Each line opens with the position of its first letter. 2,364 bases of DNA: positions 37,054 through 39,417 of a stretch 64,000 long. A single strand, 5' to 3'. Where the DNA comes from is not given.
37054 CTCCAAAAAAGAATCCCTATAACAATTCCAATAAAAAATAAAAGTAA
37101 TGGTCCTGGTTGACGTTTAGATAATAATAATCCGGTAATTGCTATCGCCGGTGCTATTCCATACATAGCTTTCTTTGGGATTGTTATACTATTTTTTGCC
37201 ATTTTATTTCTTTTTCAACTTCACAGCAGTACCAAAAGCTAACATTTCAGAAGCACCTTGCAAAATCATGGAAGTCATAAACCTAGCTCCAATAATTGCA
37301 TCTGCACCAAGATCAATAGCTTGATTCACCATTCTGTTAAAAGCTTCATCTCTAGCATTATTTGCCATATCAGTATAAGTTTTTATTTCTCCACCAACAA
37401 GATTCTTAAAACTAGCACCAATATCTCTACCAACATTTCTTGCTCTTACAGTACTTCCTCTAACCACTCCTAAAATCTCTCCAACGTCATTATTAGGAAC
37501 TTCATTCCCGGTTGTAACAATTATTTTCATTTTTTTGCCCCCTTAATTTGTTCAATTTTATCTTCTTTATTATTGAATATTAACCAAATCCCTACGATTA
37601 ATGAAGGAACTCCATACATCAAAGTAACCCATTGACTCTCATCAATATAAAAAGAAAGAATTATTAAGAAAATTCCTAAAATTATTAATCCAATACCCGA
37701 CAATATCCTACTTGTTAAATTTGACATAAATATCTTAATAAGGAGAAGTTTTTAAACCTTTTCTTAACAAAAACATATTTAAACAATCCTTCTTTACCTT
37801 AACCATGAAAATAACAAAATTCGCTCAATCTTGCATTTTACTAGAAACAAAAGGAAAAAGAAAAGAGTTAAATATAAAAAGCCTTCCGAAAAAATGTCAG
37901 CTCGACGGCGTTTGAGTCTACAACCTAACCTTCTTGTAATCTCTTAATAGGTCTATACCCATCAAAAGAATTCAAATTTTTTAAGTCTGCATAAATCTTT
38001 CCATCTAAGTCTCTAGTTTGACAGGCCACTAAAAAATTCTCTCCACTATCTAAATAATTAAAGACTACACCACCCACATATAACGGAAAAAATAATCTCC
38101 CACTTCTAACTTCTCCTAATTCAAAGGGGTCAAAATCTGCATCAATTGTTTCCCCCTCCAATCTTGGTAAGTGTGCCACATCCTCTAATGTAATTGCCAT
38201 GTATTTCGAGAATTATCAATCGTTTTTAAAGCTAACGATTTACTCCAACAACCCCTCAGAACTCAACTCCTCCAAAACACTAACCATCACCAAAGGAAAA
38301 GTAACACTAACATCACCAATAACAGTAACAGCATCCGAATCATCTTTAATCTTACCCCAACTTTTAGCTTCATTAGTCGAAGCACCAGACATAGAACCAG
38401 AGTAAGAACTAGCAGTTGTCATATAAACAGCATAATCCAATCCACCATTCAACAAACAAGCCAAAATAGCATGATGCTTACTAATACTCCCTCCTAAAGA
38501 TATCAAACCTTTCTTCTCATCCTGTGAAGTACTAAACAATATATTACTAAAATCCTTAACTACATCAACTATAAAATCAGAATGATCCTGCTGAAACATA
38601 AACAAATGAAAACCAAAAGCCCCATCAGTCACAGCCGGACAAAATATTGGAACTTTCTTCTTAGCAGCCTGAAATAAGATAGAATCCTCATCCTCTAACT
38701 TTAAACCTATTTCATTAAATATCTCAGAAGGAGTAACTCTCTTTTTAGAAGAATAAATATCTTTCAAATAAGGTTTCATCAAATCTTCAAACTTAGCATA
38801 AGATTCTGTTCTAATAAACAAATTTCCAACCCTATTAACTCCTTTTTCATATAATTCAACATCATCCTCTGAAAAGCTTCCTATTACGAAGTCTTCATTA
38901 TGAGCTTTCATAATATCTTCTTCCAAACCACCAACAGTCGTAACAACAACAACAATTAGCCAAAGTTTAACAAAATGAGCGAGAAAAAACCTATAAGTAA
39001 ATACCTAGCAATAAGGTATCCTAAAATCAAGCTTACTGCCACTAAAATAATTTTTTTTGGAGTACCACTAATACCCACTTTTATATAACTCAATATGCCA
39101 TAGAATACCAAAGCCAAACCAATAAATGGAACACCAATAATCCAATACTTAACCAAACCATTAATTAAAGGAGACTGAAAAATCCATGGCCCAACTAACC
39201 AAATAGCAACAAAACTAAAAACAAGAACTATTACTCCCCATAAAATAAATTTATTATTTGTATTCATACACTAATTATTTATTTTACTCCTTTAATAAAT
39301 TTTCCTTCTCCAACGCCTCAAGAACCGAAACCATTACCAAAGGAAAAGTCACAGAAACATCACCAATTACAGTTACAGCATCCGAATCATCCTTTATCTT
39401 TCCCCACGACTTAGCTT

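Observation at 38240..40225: Recent ~670-bp segmental duplication yielding a full deoxyhypusine synthase plus an N-terminally truncated copy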

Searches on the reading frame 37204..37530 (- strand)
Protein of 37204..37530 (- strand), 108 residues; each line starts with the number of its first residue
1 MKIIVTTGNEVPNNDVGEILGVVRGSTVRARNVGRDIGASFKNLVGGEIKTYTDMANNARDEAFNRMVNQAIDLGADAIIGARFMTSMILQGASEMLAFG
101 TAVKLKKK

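Call 7: search_protein_families(library=pfam, proteins=[window:37204-37530:-], max_evalue=0.01)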
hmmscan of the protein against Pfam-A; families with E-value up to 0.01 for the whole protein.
window:37204-37530:- (108 aa): 1 family
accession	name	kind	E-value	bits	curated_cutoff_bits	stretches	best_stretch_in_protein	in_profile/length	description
PF01906.23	YbjQ_1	-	2.8e-35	121.4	23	1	3-105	1-103/103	Putative heavy-metal-binding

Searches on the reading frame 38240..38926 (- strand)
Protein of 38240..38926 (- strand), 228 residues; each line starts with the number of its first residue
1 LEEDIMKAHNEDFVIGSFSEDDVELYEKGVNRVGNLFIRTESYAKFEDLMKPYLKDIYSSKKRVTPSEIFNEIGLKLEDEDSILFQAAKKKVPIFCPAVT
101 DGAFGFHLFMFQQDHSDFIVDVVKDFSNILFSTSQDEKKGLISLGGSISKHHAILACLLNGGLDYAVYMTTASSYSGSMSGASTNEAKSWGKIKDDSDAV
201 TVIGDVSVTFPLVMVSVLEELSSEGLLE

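Call 7: search_protein_families(library=pfam, proteins=[window:38240-38926:-], max_evalue=0.01)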
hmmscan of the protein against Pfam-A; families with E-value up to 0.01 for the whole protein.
window:38240-38926:- (228 aa): 1 family
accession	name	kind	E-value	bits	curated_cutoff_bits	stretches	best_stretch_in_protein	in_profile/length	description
PF01916.23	DS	-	1.4e-73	248.1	27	1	1-215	70-286/288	Deoxyhypusine synthase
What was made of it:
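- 38240..38926 (-): FRAG: 5'-truncated DHS copy. The ORF starts at TTG 38926 (228 aa), or at ATG 38911 (223 aa). The DHS frame stays open up to about 39001, and homology starts at DHS residue ~61-64. PF01916 matches profile positions 70-286 only (call 7).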

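Call 58: search_protein_families(library=ncbifam, proteins=[window:38240-38926:-], max_evalue=0.01)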
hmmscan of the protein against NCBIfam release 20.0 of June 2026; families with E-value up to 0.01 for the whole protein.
window:38240-38926:- (228 aa): 7 families
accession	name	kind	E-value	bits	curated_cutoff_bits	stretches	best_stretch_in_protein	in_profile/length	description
NF002294.1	PRK01221.1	equivalog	1.9e-74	250.8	350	1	1-216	83-299/300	deoxyhypusine synthase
TIGR00321.1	dhys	equivalog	1.1e-65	222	304.25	1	2-218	85-300/301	deoxyhypusine synthase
NF003052.1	PRK03971.1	equivalog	1.2e-58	199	380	1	1-218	105-333/334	deoxyhypusine synthase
NF002630.0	PRK02301.1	equivalog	2.5e-47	161.7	364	1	3-222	98-316/318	deoxyhypusine synthase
NF002006.0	PRK00805.1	equivalog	5.9e-36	124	434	1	2-221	93-322/338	deoxyhypusine synthase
NF001980.1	PRK00770.1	equivalog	1.4e-25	90.2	450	1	9-220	91-323/350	homospermidine biosynthesis protein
NF002699.1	PRK02492.1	equivalog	5.7e-23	81.3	500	1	19-217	110-319/338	1,9-bis(guanidino)-5-aza-nonane synthase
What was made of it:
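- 38240..38926 (-): Scores fall below the NCBIfam equivalog cut-offs (250.8 vs 350, call 58).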

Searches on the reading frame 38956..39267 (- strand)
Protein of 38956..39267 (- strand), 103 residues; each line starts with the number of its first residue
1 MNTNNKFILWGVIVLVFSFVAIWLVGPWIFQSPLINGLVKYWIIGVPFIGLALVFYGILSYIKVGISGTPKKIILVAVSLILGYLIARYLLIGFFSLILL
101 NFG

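Call 7: search_protein_families(library=pfam, proteins=[window:38956-39267:-], max_evalue=0.01)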
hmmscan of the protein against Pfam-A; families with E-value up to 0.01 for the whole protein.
window:38956-39267:- (103 aa): 0 families

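Call 27: find_homologous_proteins(query=window:38956-39267:-, max_evalue=0.001)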
Query window:38956-39267:- (103 aa): 1 proteins with E <= 0.001 among 28 candidates.
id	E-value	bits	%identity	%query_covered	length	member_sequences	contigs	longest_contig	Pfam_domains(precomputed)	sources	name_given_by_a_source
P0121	8.5e-55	202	100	100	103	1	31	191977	-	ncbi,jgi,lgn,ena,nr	ncbi:hypothetical protein HOG16_02580 [Candidatus Woesearchaeota archaeon]|jgi:hypothetical protein|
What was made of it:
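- TM1 is found on 31 contigs (call 27). TM1 has no homolog outside this population (call 27).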

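Call 51: find_encoding_contigs(protein=P0121, flank=6000, max_places=10)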
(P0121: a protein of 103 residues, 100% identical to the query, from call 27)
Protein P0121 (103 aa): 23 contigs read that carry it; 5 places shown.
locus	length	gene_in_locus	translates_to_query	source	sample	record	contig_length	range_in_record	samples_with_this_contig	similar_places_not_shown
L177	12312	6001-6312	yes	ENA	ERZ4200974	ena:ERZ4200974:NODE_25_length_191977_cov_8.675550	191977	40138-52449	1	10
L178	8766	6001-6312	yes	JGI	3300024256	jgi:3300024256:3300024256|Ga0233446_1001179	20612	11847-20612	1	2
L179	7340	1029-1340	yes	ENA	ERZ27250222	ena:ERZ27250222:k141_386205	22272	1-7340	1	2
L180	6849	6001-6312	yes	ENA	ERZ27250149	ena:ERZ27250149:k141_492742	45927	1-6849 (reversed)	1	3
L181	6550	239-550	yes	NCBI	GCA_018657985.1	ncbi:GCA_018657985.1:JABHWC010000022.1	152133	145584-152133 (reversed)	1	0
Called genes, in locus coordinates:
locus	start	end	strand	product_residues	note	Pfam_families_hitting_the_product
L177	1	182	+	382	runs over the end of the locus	-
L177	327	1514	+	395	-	PF00270:DEAD, PF04851:ResIII, PF00271:Helicase_C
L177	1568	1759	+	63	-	PF00313:CSD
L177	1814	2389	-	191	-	PF18955:DUF5698, PF10035:DUF2179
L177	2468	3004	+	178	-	-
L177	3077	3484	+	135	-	-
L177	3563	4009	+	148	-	-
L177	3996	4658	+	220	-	-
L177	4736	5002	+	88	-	-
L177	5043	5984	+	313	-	PF01916:DS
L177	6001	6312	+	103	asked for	-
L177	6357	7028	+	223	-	PF01916:DS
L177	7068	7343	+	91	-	-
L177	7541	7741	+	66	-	-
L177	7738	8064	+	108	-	PF01906:YbjQ_1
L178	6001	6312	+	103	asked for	-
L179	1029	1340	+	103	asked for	-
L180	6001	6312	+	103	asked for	-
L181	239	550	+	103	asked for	-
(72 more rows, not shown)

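Call 58: search_protein_families(library=ncbifam, proteins=[window:38956-39267:-], max_evalue=0.01)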
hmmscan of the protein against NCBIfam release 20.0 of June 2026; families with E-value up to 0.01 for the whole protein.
window:38956-39267:- (103 aa): 0 families

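Call 59: search_protein_families(library=padloc, proteins=[window:38956-39267:-], max_evalue=0.01)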
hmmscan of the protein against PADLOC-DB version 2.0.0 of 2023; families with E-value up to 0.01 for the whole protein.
window:38956-39267:- (103 aa): 0 families
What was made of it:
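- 38956..39267 (-): TM1: orphan 103-aa hydrophobic protein gene bracketed by the two DHS repeats. It starts 16 nt after the FULL stop codon. Its last ~15 codons overlap DHS-derived sequence in another frame. No Pfam, NCBIfam or PADLOC hit (calls 7, 58, 59).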
